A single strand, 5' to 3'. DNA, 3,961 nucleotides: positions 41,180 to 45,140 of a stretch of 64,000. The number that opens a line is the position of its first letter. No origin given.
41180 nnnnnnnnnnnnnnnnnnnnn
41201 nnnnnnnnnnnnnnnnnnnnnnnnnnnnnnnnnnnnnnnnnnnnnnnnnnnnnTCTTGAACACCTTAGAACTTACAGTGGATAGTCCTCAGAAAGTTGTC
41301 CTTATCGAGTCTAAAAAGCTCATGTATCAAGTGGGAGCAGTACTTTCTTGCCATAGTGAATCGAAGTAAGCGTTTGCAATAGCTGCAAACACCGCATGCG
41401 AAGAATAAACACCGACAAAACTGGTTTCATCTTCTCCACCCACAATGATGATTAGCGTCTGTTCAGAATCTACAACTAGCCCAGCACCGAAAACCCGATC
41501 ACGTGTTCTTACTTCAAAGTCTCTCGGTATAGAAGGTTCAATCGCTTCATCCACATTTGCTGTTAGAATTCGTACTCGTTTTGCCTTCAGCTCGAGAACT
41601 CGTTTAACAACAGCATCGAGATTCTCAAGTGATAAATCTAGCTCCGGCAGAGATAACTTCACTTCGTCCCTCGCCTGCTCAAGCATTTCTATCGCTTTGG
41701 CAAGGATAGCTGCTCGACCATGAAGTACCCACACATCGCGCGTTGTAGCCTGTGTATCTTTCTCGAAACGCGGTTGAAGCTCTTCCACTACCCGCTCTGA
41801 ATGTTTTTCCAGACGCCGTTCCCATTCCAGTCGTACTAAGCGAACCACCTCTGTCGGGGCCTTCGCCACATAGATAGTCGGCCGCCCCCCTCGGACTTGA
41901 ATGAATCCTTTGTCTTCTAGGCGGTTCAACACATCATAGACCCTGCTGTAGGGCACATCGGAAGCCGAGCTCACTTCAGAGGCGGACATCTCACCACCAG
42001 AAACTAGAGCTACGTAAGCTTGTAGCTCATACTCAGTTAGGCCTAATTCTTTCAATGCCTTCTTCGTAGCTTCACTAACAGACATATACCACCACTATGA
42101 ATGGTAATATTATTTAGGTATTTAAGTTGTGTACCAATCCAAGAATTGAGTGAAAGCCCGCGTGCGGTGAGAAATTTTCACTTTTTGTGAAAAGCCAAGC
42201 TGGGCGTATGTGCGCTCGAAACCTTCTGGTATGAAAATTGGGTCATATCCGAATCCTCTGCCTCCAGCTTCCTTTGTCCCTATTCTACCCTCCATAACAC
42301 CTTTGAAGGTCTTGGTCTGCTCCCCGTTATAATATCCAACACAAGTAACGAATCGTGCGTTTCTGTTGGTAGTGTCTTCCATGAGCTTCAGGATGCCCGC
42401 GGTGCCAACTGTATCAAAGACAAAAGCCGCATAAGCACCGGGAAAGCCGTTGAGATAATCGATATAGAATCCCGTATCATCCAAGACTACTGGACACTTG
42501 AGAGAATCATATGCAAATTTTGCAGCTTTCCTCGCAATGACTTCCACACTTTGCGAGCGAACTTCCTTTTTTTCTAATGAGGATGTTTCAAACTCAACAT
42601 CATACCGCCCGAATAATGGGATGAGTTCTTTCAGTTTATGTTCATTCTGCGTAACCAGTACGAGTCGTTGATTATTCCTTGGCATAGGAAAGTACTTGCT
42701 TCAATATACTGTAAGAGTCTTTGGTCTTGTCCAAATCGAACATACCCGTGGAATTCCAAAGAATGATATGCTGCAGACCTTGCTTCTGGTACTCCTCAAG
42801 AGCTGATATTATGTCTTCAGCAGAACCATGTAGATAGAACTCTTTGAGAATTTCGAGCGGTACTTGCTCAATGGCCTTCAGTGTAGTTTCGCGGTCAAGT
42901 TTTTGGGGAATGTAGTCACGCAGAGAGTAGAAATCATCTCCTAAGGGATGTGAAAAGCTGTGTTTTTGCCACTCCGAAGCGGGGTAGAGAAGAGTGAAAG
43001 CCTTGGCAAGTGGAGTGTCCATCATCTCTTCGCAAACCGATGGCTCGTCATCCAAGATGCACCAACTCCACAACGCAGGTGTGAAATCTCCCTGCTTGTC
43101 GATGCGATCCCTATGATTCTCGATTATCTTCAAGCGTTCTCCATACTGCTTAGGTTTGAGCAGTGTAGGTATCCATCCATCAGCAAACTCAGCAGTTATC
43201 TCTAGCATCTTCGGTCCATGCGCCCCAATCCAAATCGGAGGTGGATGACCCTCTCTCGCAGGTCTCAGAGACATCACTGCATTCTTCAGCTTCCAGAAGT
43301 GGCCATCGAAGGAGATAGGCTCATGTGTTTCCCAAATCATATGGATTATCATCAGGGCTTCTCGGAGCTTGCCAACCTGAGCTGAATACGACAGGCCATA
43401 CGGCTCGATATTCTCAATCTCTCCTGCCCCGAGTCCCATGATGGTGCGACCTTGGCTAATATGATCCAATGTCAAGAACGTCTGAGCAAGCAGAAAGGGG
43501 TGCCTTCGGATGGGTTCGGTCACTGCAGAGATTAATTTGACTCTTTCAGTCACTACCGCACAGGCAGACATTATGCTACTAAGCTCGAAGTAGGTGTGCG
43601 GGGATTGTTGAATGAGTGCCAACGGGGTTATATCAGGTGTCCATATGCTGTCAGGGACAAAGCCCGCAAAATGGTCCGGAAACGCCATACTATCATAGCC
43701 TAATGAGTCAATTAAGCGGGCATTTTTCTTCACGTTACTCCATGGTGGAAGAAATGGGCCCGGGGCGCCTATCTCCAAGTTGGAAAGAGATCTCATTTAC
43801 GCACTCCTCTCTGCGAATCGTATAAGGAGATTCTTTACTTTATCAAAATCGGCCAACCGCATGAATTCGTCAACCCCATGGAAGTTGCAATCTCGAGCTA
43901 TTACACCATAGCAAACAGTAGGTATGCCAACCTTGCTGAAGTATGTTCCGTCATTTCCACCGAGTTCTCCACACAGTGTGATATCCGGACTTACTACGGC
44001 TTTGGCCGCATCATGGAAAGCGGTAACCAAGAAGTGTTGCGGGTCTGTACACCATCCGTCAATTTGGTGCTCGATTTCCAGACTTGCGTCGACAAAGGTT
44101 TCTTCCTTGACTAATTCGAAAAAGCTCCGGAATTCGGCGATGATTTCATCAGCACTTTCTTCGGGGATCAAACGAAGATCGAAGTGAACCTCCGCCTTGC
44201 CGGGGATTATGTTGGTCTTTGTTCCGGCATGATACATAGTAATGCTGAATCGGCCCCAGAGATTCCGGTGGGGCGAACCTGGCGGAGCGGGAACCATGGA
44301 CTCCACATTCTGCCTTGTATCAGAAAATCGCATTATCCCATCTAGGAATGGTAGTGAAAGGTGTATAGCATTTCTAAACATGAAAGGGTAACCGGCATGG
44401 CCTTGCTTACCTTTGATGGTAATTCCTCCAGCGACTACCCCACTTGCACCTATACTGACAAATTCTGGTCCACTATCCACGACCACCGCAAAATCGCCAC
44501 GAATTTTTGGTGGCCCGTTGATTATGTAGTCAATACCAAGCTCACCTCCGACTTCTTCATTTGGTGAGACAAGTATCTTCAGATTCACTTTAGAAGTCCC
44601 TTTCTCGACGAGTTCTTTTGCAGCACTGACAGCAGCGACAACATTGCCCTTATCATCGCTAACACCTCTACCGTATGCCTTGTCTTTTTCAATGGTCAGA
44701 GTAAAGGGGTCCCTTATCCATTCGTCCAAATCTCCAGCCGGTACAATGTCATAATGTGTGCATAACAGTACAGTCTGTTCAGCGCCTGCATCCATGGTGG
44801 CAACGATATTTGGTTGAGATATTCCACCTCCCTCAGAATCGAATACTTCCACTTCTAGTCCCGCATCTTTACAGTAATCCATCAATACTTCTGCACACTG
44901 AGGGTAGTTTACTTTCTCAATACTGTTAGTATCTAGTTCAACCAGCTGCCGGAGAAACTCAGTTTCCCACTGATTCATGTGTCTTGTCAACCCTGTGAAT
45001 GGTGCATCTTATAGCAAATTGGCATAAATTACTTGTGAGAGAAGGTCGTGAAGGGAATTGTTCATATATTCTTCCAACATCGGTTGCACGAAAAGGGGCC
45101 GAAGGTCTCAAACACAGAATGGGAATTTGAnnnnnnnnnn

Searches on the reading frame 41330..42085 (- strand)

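Call 7: search_protein_families(library=pfam, proteins=[window:41330-42085:-], max_evalue=1)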
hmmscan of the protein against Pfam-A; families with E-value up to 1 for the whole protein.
window:41330-42085:- (252 aa): 16 families
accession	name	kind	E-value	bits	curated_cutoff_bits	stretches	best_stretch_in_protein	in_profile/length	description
PF01978.25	TrmB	-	3.3e-25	88.1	25.6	1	11-77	1-67/68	Sugar-specific transcriptional regulator TrmB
PF03965.22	Penicillinase_R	-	8.1e-05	23.4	22.6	1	16-118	1-106/115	Penicillinase repressor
PF11495.14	Regulator_TrmB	-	0.00057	19.6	22.2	1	118-249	2-133/233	Archaeal transcriptional regulator TrmB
PF24217.1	DUF7436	-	0.0015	18.9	34.2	1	151-249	53-151/153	Family of unknown function (DUF7436)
PF09339.16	HTH_IclR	-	0.0085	16.3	22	1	30-63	16-49/52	IclR helix-turn-helix domain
PF02082.26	Rrf2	-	0.015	15.9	30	1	24-80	14-72/132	Iron-dependent Transcriptional regulator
PF25559.1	DUF7931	-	0.017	15.2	27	1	126-183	4-65/149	Domain of unknown function (DUF7931)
PF12802.13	MarR_2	-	0.018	15.7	27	1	28-65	15-53/61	MarR family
PF24034.1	DUF7343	-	0.018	15.3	27.6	1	29-65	15-52/62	Domain of unknown function (DUF7343)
PF25212.1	HVO_A0114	-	0.023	14.9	27.6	1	25-66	29-70/84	HVO_A0114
PF24270.1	HTH_Cmi2_C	-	0.028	15.1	27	1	25-65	81-121/125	Cmi2, C-terminal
PF03551.20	PadR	-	0.031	14.7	27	1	41-64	26-49/75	Transcriptional regulator PadR-like family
PF13412.12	HTH_24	-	0.063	13.3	21.9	1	29-63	14-48/48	Winged helix-turn-helix DNA-binding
PF00392.27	GntR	-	0.087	12.9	27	1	30-70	21-62/64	Bacterial regulatory proteins, gntR family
PF01022.26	HTH_5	-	0.16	12.3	22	1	27-63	10-46/47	Bacterial regulatory protein, arsR family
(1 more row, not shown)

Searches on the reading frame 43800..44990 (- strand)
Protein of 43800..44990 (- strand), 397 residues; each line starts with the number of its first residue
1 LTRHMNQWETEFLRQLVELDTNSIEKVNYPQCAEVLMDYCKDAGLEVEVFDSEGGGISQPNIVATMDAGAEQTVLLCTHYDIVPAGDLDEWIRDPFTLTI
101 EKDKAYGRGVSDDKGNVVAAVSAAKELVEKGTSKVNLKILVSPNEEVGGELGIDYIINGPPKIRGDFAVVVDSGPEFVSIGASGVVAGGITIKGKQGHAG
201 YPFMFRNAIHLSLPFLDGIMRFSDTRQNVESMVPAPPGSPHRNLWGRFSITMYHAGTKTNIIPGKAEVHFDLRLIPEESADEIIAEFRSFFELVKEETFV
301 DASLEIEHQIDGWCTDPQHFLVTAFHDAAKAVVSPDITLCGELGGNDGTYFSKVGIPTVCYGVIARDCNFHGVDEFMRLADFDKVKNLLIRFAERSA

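Call 7: search_protein_families(library=pfam, proteins=[window:43800-44990:-], max_evalue=1)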
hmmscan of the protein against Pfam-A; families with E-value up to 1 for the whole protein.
window:43800-44990:- (397 aa): 4 families
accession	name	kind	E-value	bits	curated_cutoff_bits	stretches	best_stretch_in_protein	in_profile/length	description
PF01546.33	Peptidase_M20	-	5.6e-31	108.5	24.6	1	76-394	2-205/206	Peptidase family M20/M25/M40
PF07687.19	M20_dimer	-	3.4e-20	72.4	21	1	181-292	2-100/107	Peptidase dimerisation domain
PF04389.22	Peptidase_M28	-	7e-05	23.1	21.3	1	61-157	1-77/193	Peptidase family M28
PF05343.19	Peptidase_M42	-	0.006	16.1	23.2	1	111-175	133-192/292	M42 glutamyl aminopeptidase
